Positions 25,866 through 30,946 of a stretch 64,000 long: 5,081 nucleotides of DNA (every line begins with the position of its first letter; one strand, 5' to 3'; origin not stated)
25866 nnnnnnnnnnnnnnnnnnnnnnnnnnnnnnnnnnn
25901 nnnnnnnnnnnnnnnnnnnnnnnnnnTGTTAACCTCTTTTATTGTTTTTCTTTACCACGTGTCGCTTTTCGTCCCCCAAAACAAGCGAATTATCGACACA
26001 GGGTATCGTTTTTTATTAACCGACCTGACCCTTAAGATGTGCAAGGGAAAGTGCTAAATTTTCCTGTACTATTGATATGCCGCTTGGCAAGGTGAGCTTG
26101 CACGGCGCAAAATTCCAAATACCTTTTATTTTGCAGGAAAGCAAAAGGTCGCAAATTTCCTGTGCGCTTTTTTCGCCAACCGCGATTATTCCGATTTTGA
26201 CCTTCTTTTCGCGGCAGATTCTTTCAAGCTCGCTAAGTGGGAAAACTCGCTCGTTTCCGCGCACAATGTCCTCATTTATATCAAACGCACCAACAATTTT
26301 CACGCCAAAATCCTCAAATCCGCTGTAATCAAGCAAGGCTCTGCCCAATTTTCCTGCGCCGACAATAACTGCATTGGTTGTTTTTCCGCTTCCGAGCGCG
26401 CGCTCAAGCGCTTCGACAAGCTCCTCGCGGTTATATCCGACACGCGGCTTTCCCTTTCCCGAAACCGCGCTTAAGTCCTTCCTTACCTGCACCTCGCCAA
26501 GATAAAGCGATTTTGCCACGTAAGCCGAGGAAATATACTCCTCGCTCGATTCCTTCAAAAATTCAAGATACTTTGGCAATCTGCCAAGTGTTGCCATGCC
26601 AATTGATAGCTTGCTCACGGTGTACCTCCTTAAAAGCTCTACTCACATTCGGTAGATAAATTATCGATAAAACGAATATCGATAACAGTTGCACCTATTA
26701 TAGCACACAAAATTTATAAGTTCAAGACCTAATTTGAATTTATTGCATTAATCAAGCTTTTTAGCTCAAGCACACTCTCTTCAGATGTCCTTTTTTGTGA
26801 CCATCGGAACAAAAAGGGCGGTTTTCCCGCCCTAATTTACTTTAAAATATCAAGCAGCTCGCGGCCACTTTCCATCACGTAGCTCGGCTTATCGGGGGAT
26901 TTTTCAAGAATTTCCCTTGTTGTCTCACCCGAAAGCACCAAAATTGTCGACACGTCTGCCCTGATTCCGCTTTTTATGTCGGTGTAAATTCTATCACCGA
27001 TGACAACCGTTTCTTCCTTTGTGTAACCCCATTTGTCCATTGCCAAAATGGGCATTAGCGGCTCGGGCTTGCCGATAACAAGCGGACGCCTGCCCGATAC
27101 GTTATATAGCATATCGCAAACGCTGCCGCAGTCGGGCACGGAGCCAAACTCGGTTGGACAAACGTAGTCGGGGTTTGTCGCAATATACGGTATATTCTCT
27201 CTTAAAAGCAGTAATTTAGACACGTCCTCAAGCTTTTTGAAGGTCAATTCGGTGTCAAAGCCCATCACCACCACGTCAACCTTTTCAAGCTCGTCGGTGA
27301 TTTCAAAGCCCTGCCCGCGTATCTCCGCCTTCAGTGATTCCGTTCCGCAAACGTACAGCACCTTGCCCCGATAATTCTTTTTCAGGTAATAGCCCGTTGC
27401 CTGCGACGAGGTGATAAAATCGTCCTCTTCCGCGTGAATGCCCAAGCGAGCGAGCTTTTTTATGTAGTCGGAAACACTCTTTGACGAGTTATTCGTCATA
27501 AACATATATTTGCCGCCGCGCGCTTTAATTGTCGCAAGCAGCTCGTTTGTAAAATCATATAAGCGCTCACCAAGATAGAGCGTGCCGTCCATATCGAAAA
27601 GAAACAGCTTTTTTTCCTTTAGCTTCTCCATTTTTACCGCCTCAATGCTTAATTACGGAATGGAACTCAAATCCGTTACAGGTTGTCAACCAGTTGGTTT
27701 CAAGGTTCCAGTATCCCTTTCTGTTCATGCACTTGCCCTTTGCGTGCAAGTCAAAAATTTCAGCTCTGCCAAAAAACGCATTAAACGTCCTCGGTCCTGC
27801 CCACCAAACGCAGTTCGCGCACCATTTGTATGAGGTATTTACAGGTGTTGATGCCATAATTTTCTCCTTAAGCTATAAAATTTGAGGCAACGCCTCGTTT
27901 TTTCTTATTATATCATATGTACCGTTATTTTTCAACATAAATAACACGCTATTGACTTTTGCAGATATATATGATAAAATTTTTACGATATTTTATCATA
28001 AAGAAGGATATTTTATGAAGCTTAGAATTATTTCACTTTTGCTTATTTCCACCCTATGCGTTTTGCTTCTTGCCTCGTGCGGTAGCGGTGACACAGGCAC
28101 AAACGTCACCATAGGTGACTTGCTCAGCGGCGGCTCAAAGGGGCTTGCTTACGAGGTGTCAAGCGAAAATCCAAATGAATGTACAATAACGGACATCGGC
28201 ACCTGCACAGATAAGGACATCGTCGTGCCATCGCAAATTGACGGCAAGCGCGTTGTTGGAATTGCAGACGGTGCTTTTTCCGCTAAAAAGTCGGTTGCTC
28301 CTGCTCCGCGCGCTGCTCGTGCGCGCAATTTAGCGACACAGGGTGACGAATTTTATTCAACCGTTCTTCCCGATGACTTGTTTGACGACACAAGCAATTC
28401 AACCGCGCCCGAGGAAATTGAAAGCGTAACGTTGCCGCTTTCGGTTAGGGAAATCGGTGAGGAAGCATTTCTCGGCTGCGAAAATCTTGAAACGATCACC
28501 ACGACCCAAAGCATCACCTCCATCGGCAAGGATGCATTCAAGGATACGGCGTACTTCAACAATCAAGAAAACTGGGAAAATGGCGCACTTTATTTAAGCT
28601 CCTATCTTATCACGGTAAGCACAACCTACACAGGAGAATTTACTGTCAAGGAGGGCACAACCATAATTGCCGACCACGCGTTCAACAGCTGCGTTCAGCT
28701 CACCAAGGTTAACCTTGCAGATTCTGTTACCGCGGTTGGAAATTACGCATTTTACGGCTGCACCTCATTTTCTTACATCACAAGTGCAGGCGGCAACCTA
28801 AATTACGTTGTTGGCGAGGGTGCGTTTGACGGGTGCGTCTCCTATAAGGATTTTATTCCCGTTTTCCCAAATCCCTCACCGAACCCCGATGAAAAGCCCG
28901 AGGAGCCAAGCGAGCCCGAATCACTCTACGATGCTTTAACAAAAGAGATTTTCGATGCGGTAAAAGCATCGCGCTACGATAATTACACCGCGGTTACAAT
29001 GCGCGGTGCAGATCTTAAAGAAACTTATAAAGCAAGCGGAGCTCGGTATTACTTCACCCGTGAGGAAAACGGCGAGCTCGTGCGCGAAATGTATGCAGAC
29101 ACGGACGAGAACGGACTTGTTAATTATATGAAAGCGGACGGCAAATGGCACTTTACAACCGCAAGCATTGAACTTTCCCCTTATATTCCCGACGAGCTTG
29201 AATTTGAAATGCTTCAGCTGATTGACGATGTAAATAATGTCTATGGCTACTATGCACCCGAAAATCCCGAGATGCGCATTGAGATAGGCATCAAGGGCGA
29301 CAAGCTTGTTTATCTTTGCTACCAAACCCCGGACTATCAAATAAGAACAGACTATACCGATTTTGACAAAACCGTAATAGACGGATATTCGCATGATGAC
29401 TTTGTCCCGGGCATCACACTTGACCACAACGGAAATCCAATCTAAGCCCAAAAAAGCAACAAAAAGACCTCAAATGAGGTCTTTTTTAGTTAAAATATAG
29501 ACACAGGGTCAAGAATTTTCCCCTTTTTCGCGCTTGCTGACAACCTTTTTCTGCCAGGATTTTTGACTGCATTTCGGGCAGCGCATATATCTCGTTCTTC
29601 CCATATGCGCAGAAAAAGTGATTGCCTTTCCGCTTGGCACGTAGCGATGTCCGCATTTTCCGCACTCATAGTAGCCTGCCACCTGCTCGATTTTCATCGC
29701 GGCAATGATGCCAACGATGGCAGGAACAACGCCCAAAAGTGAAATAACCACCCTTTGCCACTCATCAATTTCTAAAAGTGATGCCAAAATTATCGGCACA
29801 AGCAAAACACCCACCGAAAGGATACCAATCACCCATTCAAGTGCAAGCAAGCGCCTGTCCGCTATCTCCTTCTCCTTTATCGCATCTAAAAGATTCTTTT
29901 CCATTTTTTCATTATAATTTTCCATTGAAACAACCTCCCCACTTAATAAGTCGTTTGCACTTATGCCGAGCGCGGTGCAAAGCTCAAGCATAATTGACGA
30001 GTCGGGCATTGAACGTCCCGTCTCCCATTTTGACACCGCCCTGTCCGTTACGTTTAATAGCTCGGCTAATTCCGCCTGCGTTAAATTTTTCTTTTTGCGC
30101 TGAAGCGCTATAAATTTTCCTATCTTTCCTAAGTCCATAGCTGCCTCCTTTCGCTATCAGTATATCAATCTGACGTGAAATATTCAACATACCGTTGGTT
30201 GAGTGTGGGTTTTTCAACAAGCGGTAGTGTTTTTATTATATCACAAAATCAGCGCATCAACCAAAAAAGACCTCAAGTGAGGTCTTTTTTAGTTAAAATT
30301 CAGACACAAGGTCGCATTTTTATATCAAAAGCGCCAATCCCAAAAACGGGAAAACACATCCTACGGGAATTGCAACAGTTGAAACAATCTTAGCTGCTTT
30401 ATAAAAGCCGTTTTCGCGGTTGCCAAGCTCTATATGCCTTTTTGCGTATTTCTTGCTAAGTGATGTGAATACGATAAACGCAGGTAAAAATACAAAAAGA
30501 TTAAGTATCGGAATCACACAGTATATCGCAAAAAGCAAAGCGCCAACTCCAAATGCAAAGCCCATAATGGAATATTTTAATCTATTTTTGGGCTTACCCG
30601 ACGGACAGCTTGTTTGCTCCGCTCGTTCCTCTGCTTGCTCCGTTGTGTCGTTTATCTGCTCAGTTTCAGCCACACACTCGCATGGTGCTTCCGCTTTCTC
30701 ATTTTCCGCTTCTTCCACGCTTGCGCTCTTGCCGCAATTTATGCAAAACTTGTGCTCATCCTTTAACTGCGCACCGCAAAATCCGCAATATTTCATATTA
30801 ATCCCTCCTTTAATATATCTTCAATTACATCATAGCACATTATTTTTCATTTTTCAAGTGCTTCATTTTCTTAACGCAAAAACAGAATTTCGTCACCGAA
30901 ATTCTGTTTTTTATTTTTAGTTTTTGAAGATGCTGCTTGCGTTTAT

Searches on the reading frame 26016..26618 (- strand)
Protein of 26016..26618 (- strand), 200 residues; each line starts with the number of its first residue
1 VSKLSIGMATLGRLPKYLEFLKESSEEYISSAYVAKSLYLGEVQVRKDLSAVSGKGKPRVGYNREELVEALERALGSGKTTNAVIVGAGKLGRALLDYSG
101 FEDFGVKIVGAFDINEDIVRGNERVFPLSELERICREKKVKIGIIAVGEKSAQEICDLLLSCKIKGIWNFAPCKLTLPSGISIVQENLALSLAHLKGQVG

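Call 65: search_protein_families(library=pfam, proteins=[window:26016-26618:-], max_evalue=0.01)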
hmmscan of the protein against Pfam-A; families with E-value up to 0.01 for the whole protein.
window:26016-26618:- (200 aa): 2 families
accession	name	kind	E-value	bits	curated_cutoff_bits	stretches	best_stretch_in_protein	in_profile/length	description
PF02629.25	CoA_binding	-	3.3e-14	53.8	22.3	1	79-172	2-96/97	CoA binding domain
PF06971.19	Put_DNA-bind_N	-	1.5e-10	41.4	27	1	6-50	2-49/49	Putative DNA-binding protein N-terminus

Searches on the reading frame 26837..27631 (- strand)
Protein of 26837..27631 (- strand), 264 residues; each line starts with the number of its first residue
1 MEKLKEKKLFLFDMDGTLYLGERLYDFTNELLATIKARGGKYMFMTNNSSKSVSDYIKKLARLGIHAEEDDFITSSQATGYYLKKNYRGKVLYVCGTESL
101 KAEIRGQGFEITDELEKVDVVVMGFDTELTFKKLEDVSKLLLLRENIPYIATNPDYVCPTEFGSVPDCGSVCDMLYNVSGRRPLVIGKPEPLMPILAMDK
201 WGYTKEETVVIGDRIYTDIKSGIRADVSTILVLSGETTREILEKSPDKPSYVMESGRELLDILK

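Call 65: search_protein_families(library=pfam, proteins=[window:26837-27631:-], max_evalue=0.01)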
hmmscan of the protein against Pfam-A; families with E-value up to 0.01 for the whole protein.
window:26837-27631:- (264 aa): 5 families
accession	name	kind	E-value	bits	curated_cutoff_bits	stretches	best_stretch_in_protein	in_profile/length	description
PF13344.12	Hydrolase_6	-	3e-27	95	27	1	10-110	1-101/101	Haloacid dehalogenase-like hydrolase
PF13242.12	Hydrolase_like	-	7.8e-19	67.8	22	1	185-256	1-72/75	HAD-hyrolase-like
PF00702.32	Hydrolase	-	5.4e-15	56.7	26.4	1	8-226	2-191/191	haloacid dehalogenase-like hydrolase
PF13419.12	HAD_2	-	2e-08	35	23.8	1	181-232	128-178/178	Haloacid dehalogenase-like hydrolase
PF08282.18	Hydrolase_3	-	0.0027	17.9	20.9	1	11-61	2-53/255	haloacid dehalogenase-like hydrolase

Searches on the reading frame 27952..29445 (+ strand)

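Call 7: search_protein_families(library=pfam, proteins=[window:27952-29445:+], max_evalue=0.001)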
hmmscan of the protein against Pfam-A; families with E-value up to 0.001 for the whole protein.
window:27952-29445:+ (497 aa): 1 family
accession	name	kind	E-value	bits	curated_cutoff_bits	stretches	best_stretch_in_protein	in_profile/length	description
PF13306.12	LRR_5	-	9.3e-23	81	27.7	2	229-301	15-84/127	BspA type Leucine rich repeat region (6 copies)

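Call 8: search_protein_families(library=ncbifam, proteins=[window:27952-29445:+], max_evalue=0.1)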
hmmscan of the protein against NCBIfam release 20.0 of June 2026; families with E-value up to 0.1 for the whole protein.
window:27952-29445:+ (497 aa): 1 family
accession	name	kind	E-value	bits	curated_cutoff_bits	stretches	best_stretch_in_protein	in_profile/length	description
NF047961.1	adhesin_HupY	equivalog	1.1e-08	33.7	1250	2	90-198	125-230/978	leucine-rich repeat adhesin HupY/LrrG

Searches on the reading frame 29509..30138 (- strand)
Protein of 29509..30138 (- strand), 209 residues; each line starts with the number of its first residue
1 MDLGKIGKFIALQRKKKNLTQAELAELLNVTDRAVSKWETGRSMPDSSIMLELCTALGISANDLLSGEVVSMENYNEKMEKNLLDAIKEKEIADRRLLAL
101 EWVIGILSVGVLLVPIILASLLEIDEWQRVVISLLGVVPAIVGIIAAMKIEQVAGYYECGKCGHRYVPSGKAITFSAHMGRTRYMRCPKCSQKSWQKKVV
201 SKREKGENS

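Call 7: search_protein_families(library=pfam, proteins=[window:29509-30138:-], max_evalue=0.001)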
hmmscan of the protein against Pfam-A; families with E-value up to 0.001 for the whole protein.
window:29509-30138:- (209 aa): 5 families
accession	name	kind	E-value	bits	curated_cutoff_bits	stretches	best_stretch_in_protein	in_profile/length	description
PF01381.28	HTH_3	-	1.2e-14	54.5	23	1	11-63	2-54/55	Helix-turn-helix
PF12844.13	HTH_19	-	3.1e-11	43.4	30.2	1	7-68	1-62/64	Helix-turn-helix domain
PF13560.12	HTH_31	-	1.5e-09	38.4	27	1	7-62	3-59/64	Helix-turn-helix domain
PF15731.11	MqsA_antitoxin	-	1.1e-05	26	30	1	7-51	71-115/131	Antitoxin component of bacterial toxin-antitoxin system, MqsA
PF13443.12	HTH_26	-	0.00012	22.7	22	1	15-66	7-59/63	Cro/C1-type HTH DNA-binding domain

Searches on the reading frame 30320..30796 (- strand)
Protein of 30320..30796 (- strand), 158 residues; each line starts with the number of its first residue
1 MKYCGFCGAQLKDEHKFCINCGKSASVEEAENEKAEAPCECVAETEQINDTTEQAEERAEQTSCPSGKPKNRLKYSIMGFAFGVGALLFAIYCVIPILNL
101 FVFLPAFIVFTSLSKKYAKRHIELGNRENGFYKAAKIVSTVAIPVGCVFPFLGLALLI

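Call 7: search_protein_families(library=pfam, proteins=[window:30320-30796:-], max_evalue=0.001)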
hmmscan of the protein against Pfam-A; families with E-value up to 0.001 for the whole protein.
window:30320-30796:- (158 aa): 1 family
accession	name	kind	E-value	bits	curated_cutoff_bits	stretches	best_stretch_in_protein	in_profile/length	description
PF13240.11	Zn_Ribbon_1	-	2.4e-06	27.6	25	1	3-23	1-21/23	zinc-ribbon domain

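Call 8: search_protein_families(library=ncbifam, proteins=[window:30320-30796:-], max_evalue=0.1)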
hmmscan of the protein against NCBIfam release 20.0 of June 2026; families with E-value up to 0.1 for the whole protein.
window:30320-30796:- (158 aa): 1 family
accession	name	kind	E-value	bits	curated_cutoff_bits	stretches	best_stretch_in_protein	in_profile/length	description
NF045510.1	4Cys_prefix_kin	domain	0.096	13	24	0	13-23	14-24/26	4-Cys prefix domain-containing protein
